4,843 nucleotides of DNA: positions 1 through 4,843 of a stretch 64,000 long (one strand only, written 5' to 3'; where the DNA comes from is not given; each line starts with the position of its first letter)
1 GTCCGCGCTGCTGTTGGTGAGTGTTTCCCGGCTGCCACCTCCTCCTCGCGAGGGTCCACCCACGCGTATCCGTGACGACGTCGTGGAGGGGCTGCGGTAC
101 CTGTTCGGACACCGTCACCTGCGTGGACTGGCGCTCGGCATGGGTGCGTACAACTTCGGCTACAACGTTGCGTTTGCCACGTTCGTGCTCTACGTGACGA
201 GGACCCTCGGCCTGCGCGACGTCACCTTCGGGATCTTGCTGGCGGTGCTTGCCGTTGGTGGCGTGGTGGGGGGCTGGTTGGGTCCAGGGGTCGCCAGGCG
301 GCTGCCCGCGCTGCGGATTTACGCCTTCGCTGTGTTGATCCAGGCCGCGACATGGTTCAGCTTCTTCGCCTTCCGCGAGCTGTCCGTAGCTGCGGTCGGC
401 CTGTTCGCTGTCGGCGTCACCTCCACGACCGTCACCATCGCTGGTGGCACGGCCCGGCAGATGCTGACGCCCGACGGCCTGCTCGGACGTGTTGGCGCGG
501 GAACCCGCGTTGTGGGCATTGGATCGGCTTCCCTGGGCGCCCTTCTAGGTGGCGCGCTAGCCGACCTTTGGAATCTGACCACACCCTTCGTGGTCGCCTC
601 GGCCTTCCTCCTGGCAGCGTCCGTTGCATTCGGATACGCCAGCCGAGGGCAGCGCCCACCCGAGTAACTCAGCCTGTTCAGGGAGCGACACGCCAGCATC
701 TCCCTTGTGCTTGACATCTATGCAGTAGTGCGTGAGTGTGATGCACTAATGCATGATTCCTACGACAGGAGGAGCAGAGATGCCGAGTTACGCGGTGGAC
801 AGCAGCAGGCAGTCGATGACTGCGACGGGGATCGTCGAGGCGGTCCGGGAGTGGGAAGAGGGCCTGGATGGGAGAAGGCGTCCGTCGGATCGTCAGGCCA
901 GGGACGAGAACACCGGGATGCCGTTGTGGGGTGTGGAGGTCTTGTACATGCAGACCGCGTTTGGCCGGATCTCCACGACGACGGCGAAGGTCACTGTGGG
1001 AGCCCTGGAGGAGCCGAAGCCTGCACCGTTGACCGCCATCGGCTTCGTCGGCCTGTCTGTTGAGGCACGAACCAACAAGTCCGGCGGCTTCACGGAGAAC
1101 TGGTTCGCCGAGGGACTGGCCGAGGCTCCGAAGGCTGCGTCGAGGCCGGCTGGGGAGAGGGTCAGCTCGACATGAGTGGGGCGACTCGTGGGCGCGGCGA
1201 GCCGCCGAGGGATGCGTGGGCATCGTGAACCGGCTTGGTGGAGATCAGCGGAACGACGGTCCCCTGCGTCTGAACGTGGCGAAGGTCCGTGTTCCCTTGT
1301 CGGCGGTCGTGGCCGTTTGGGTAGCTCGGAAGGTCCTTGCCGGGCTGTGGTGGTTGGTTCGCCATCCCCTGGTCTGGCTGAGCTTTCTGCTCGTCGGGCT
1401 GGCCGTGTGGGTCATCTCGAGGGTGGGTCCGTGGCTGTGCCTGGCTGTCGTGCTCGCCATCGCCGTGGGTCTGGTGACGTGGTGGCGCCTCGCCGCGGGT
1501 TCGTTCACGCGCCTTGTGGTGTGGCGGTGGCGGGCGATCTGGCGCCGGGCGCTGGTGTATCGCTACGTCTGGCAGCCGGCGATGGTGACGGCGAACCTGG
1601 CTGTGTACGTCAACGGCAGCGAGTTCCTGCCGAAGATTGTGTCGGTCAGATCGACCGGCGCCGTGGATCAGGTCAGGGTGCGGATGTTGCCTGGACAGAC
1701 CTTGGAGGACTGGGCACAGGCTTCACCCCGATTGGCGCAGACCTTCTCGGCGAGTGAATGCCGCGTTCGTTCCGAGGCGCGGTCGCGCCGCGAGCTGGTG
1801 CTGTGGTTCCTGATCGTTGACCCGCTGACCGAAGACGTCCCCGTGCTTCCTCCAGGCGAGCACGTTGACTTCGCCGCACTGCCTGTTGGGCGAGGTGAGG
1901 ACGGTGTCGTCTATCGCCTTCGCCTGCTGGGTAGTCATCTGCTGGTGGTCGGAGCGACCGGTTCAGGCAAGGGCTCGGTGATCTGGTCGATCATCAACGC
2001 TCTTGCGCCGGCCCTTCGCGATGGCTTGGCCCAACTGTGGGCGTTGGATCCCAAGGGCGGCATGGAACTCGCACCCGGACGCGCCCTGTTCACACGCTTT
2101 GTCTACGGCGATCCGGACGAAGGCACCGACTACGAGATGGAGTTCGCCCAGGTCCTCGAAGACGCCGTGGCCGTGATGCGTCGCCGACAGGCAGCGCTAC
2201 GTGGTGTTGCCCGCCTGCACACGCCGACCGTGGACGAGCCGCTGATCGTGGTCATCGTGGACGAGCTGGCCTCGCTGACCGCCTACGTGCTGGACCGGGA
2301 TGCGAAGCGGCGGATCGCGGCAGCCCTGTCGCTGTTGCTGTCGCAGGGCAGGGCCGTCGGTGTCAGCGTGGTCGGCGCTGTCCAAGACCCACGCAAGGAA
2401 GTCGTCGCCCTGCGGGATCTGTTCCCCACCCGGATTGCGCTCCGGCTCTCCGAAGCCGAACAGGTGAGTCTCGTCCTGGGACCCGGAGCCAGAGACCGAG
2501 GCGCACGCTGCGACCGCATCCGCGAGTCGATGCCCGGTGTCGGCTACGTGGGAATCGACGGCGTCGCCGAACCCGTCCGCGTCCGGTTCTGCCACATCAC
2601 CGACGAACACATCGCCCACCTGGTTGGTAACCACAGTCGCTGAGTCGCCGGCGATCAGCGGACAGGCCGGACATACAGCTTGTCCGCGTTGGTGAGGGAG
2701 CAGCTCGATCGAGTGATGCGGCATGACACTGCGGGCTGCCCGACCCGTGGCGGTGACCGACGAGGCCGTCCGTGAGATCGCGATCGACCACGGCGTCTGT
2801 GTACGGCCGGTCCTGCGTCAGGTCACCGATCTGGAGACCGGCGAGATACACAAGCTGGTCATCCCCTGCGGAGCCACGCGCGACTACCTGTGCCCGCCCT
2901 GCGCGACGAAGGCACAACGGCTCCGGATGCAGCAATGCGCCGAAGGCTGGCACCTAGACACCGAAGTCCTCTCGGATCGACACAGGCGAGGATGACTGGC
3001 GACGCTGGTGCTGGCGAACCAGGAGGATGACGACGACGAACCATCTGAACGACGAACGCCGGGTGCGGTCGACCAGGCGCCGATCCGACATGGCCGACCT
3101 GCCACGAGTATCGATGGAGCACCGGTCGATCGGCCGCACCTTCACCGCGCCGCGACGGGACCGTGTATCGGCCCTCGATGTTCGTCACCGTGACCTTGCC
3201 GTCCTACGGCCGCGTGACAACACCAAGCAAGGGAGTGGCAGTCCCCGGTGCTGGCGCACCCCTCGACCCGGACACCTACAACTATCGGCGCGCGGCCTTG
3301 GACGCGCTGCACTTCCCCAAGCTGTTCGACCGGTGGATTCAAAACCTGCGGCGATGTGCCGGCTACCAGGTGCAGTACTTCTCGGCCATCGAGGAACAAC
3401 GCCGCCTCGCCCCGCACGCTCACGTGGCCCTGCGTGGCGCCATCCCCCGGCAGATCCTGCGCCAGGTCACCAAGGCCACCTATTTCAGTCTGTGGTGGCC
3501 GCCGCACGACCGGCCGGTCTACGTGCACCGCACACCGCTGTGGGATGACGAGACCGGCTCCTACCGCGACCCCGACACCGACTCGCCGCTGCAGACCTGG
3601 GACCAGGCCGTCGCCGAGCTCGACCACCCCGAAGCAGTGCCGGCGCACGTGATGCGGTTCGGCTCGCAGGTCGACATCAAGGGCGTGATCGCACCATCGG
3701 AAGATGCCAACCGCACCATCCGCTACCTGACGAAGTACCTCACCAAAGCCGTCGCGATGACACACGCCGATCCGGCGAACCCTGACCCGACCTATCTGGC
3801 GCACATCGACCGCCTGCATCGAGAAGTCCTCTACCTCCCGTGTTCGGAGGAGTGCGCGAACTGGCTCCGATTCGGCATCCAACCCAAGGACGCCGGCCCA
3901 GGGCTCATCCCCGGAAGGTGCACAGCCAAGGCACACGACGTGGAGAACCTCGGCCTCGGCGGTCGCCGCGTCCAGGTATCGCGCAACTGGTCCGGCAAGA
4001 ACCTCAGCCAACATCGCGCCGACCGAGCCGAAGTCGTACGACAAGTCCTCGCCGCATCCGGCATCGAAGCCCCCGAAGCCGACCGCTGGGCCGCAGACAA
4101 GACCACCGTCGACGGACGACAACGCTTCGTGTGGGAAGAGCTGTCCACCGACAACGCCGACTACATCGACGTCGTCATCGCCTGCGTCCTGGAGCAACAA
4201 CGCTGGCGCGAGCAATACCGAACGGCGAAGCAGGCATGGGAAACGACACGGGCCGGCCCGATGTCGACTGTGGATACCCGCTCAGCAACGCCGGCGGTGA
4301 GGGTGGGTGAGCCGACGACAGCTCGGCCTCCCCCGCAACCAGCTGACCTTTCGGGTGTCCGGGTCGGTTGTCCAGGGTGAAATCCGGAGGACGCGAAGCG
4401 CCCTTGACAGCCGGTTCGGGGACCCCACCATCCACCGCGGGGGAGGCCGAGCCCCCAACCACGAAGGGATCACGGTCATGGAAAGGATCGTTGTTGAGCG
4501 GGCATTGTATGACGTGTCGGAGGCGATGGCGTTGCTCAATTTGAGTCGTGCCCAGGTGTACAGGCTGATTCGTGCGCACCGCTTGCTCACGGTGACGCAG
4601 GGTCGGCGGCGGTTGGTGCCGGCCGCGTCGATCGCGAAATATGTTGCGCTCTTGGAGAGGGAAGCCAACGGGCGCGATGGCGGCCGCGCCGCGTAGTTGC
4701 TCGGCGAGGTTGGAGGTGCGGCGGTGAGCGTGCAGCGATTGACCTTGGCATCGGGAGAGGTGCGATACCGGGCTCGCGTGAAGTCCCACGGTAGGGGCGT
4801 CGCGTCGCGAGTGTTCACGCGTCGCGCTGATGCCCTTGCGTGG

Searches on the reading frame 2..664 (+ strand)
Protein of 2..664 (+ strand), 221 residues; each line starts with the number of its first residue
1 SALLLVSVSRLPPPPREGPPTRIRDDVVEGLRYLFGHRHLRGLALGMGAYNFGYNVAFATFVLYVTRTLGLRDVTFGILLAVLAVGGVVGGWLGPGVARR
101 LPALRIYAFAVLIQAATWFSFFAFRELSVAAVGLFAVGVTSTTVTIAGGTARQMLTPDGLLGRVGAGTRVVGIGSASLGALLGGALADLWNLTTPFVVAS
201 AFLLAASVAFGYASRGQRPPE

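Call 94: search_protein_families(library=pfam, proteins=[window:2-664:+], max_evalue=0.001)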
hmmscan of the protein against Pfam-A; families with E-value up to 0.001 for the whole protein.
window:2-664:+ (221 aa): 2 families
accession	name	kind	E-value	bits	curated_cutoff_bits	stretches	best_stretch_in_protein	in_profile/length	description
PF07690.21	MFS_1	-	2.4e-09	37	33.4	1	4-164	166-331/347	Major Facilitator Superfamily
PF05977.19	MFS_3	-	7.5e-09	35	27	1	14-210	194-390/524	Transmembrane secretion effector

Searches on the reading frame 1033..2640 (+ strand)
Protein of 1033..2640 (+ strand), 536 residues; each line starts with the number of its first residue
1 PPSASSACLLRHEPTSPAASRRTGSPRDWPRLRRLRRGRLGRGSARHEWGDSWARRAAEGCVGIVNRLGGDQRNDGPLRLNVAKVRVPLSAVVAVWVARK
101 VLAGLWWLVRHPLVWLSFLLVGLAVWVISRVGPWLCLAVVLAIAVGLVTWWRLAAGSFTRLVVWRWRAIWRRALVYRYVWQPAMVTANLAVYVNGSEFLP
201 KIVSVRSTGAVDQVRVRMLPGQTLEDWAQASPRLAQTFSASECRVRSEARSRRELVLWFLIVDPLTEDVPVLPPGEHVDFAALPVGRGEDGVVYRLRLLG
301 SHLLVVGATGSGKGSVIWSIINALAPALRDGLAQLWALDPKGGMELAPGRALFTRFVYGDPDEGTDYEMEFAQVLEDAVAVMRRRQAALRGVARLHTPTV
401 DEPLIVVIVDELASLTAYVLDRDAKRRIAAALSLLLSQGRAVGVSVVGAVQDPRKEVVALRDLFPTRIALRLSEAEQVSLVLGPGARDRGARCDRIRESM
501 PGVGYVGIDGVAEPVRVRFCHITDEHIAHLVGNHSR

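Call 94: search_protein_families(library=pfam, proteins=[window:1033-2640:+], max_evalue=0.001)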
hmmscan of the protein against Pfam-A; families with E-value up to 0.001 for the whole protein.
window:1033-2640:+ (536 aa): 1 family
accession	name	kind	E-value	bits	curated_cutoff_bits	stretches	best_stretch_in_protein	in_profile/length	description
PF01580.24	FtsK_SpoIIIE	-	2.9e-09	37.2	24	1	291-477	30-189/221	FtsK/SpoIIIE family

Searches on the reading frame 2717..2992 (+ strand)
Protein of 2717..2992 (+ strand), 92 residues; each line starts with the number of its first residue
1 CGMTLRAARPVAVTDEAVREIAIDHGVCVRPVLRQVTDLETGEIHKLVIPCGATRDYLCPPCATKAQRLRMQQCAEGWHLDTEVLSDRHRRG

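Call 94: search_protein_families(library=pfam, proteins=[window:2717-2992:+], max_evalue=0.001)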
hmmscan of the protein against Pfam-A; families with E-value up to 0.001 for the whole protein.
window:2717-2992:+ (92 aa): 1 family
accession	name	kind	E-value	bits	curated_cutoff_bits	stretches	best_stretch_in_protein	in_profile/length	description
PF20199.4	RepSA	-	2.5e-16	60.3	34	1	17-83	4-85/438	Replication initiator protein, pSAM2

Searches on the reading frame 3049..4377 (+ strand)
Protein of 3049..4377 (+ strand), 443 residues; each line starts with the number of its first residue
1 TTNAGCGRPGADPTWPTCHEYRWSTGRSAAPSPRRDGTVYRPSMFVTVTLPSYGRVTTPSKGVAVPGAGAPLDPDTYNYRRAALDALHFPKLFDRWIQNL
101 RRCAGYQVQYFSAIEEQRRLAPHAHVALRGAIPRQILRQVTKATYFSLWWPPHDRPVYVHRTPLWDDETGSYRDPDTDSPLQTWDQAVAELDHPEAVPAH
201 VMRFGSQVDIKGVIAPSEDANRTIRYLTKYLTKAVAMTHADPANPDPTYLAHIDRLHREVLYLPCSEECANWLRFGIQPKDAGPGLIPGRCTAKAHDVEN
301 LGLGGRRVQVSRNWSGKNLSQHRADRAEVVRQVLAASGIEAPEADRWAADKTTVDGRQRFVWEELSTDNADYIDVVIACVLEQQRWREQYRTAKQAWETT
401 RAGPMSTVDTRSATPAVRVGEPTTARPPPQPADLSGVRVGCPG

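Call 94: search_protein_families(library=pfam, proteins=[window:3049-4377:+], max_evalue=0.001)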
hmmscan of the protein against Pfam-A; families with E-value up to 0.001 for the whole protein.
window:3049-4377:+ (443 aa): 2 families
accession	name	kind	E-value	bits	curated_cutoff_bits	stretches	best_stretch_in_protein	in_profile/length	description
PF20199.4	RepSA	-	1.1e-68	232.9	34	1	66-351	150-421/438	Replication initiator protein, pSAM2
PF23343.2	REP_ORF2-G2P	-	2.8e-07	31.2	27.8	1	76-141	7-69/99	Replication-associated protein ORF2/G2P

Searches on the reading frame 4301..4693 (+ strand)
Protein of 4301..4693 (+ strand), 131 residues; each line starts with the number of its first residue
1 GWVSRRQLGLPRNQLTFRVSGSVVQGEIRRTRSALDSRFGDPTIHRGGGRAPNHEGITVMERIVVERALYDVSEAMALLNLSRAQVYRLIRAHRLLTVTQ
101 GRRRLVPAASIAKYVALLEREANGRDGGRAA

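Call 94: search_protein_families(library=pfam, proteins=[window:4301-4693:+], max_evalue=0.001)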
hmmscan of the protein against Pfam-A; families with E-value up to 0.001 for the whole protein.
window:4301-4693:+ (131 aa): 2 families
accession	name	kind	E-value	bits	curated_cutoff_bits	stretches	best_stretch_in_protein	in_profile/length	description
PF12728.13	HTH_17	-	2.5e-10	40.9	27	1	69-115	1-47/51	Helix-turn-helix domain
PF21531.3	Rv2175c_wHTH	-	0.00012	22.5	27.1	1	68-109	14-55/57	DNA-binding protein Rv2175c, wHTH domain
